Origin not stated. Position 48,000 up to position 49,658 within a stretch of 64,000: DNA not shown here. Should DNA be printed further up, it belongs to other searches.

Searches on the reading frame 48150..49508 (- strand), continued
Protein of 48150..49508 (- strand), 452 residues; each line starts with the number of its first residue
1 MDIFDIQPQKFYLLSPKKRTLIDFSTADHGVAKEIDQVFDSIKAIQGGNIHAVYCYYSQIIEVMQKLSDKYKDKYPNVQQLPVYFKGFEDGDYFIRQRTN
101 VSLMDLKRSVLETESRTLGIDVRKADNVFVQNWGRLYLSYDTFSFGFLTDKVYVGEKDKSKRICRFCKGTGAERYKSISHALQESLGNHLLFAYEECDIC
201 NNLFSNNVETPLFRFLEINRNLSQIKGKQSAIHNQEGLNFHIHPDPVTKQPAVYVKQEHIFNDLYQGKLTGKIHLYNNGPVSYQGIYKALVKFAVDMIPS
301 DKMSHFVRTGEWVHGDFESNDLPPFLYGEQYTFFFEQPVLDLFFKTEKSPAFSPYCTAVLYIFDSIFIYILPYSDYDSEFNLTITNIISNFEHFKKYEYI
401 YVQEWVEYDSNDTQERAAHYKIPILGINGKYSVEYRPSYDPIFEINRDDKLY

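Call 65: search_dna_similar(query=window:48150-49508:-, collection=plasmids, mode=protein, max_evalue=0.001, max_rows=20)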
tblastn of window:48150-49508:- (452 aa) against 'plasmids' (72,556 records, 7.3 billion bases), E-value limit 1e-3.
Records with a match: 92; places in all: 92; records where one place covers at least 80% of the query: 1.
Best place of each record, by identity: <60% 92.
By first word of the organism name: Acinetobacter 77; Hymenobacter 5; Bacillus 3; Methylobacterium 1; Fusobacterium 1; Treponema 1; Pseudoalteromonas 1; Sinorhizobium 1; Cupriavidus 1; Vibrio 1.
By predicted mobility (MOB-suite, as given by PLSDB): conjugative 48; non-mobilizable 41; mobilizable 3.
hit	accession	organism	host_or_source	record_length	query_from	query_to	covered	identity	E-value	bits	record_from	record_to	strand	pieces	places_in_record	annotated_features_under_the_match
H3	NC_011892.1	Methylobacterium nodulans ORS 2060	-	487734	11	409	88%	22.0%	7e-14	82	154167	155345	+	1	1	helix-turn-helix domain-containing protein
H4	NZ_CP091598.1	Acinetobacter baumannii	Homo sapiens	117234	136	422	63%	26.3%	4e-19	98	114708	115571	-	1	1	HNH endonuclease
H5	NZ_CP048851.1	Acinetobacter baumannii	Homo sapiens,wound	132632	136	422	63%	26.3%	4e-19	98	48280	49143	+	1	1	HNH endonuclease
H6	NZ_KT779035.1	Acinetobacter baumannii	-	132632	136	422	63%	26.3%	4e-19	98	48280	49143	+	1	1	HNH endonuclease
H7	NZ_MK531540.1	Acinetobacter baumannii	-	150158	136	422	63%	26.3%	4e-19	98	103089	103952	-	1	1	HNH endonuclease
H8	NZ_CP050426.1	Acinetobacter baumannii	Homo sapiens,BAL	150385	136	422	63%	26.3%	4e-19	98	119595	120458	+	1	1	HNH endonuclease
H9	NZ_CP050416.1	Acinetobacter baumannii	Homo sapiens,Pus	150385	136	422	63%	26.3%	4e-19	98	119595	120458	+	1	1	HNH endonuclease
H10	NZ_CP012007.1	Acinetobacter baumannii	Homo sapiens,blood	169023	136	422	63%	26.3%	4e-19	98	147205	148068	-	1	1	HNH endonuclease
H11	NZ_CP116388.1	Acinetobacter baumannii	Homo sapiens,wound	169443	136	422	63%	26.3%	4e-19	98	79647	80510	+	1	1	HNH endonuclease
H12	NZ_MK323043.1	Acinetobacter baumannii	-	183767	136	422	63%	26.3%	4e-19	98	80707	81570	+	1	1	HNH endonuclease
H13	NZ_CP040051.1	Acinetobacter baumannii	Homo sapiens,blood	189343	136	422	63%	26.3%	4e-19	98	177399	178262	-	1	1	HNH endonuclease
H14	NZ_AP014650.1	Acinetobacter baumannii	Homo sapiens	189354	136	422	63%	26.3%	4e-19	98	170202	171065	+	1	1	HNH endonuclease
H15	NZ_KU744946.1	Acinetobacter baumannii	urinary tract infection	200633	136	422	63%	26.3%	4e-19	98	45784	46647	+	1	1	HNH endonuclease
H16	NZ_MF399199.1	Acinetobacter baumannii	-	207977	136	422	63%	26.3%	4e-19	98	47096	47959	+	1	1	HNH endonuclease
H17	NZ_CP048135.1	Acinetobacter baumannii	Homo sapiens,mid stream urine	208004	136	422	63%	26.3%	4e-19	98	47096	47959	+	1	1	HNH endonuclease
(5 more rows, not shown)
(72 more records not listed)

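Call 66: get_annotated_region(hit=H6, flank=6000)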
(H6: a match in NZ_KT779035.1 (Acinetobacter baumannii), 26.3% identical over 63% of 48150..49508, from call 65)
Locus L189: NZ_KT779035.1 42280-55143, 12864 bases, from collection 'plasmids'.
description: Acinetobacter baumannii strain D4 plasmid pD4, complete sequence
organism: Acinetobacter baumannii (NCBI taxid 470)
taxonomy: Bacteria; Pseudomonadota; Gammaproteobacteria; Moraxellales; Moraxellaceae; Acinetobacter; Acinetobacter baumannii
host: -; source: -; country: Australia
typing (MOB-suite, as given by PLSDB): non-mobilizable; mating-pair formation MPF_I
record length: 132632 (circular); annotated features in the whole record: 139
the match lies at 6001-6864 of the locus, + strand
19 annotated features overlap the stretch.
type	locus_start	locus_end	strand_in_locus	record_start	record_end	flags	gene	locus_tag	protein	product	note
CDS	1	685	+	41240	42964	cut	-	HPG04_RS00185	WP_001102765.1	hypothetical protein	-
CDS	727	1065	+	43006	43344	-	-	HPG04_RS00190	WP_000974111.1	H-NS histone family protein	-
CDS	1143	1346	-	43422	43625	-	-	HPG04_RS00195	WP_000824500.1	hypothetical protein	-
CDS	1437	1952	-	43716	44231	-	-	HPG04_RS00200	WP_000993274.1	hypothetical protein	-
CDS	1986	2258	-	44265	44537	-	-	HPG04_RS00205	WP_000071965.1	hypothetical protein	-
CDS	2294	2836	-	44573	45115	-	-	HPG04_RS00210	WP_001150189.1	hypothetical protein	-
CDS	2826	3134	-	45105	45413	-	-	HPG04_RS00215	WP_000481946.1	hypothetical protein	-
CDS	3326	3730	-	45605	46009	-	-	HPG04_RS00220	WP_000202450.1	hypothetical protein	-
CDS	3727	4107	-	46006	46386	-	-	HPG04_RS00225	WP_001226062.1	hypothetical protein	-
CDS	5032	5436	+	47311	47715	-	-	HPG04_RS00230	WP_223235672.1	hypothetical protein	-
CDS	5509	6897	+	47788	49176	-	-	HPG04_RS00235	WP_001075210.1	HNH endonuclease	-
CDS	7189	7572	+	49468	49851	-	-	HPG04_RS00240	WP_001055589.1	transposase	GO:0006313 - DNA transposition [Evidence IEA]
CDS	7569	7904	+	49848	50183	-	tnpB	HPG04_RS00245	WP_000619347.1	IS66 family insertion sequence element accessory protein TnpB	-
CDS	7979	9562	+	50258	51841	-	-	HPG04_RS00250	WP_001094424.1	IS66-like element ISAba25 family transposase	GO:0006313 - DNA transposition [Evidence IEA]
CDS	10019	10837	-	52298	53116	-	-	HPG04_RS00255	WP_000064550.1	hypothetical protein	-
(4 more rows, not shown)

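Call 80: search_protein_families(library=pfam, proteins=[L092:443-2515:+, L092:2533-4677:+, L092:5320-6093:+, L092:6260-8071:+, L091:3556-4932:-, L091:2447-3475:-, L091:1021-1974:-, L091:7354-8169:-, L091:4932-5297:-], max_evalue=0.001)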
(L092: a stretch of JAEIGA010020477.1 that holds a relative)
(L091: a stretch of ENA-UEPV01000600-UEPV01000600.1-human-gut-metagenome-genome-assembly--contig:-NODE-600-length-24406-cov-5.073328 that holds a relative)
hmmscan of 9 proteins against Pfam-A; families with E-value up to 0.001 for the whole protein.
L092:443-2515:+ (690 aa): 7 families
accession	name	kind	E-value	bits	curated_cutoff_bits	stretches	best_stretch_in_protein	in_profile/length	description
PF13175.12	AAA_15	-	5.1e-29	102.5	32.1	1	1-330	1-371/374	AAA ATPase domain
PF20469.4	OLD-like_TOPRIM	-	1.6e-17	64.2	23.2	1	379-448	1-67/67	Overcoming lysogenization defect protein-like, TOPRIM domain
PF13304.12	AAA_21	-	6.2e-16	59.8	27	1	32-332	1-302/304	AAA domain, putative AbiEii toxin, Type IV TA system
PF02463.25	SMC_N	-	1e-13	51.7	40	1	2-335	1-204/220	RecF/RecN/SMC N terminal domain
PF13476.12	AAA_23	-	9.9e-12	46.3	27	1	6-294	2-155/201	AAA domain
PF11398.14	DUF2813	-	4.8e-09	36.5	21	1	24-340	17-332/372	Protein of unknown function (DUF2813)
PF13555.12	AAA_29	-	5.3e-05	23.3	27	1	26-57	17-49/61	P-loop containing region of AAA domain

L092:2533-4677:+ (714 aa): 3 families
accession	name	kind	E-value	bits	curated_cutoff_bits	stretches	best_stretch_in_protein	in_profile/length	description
PF00580.27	UvrD-helicase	-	6.6e-20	72.4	23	1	33-339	12-254/271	UvrD/REP helicase N-terminal domain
PF13245.12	AAA_19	-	2e-11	44.7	25.1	1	32-339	9-132/134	AAA domain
PF13086.12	AAA_11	-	0.00066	20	27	0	31-89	14-74/257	AAA domain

L092:5320-6093:+ (257 aa): 0 families

L092:6260-8071:+ (603 aa): 1 family
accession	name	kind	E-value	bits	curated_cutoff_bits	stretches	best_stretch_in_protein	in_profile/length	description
PF14279.12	HNH_5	-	4.5e-06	26.9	27.5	1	165-213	1-52/56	HNH endonuclease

L091:3556-4932:- (458 aa): 1 family
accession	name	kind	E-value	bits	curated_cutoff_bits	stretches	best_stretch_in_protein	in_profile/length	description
PF13148.11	DUF3987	-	3.6e-61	207.8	27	1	53-394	3-362/364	Protein of unknown function (DUF3987)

L091:2447-3475:- (342 aa): 2 families
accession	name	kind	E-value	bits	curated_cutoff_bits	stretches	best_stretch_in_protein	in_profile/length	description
PF19898.4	DUF6371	-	6.4e-63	211.5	27.7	1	109-259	1-150/150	Domain of unknown function (DUF6371)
PF21957.2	Zn_ribbon_16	-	6.7e-28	96.9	27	1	3-67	1-64/65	Zinc beta-ribbon finger, putative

L091:1021-1974:- (317 aa): 1 family
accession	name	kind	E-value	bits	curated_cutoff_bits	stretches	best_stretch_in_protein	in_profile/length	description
PF03432.20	Relaxase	-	1.2e-35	123.1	24.6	1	17-146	1-132/132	MobA/VirD2-like, nuclease domain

L091:7354-8169:- (271 aa): 0 families

L091:4932-5297:- (121 aa): 1 family
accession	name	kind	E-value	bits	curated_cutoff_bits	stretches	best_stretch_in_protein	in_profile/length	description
PF12728.13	HTH_17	-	1.2e-13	51.5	27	1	45-91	4-50/51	Helix-turn-helix domain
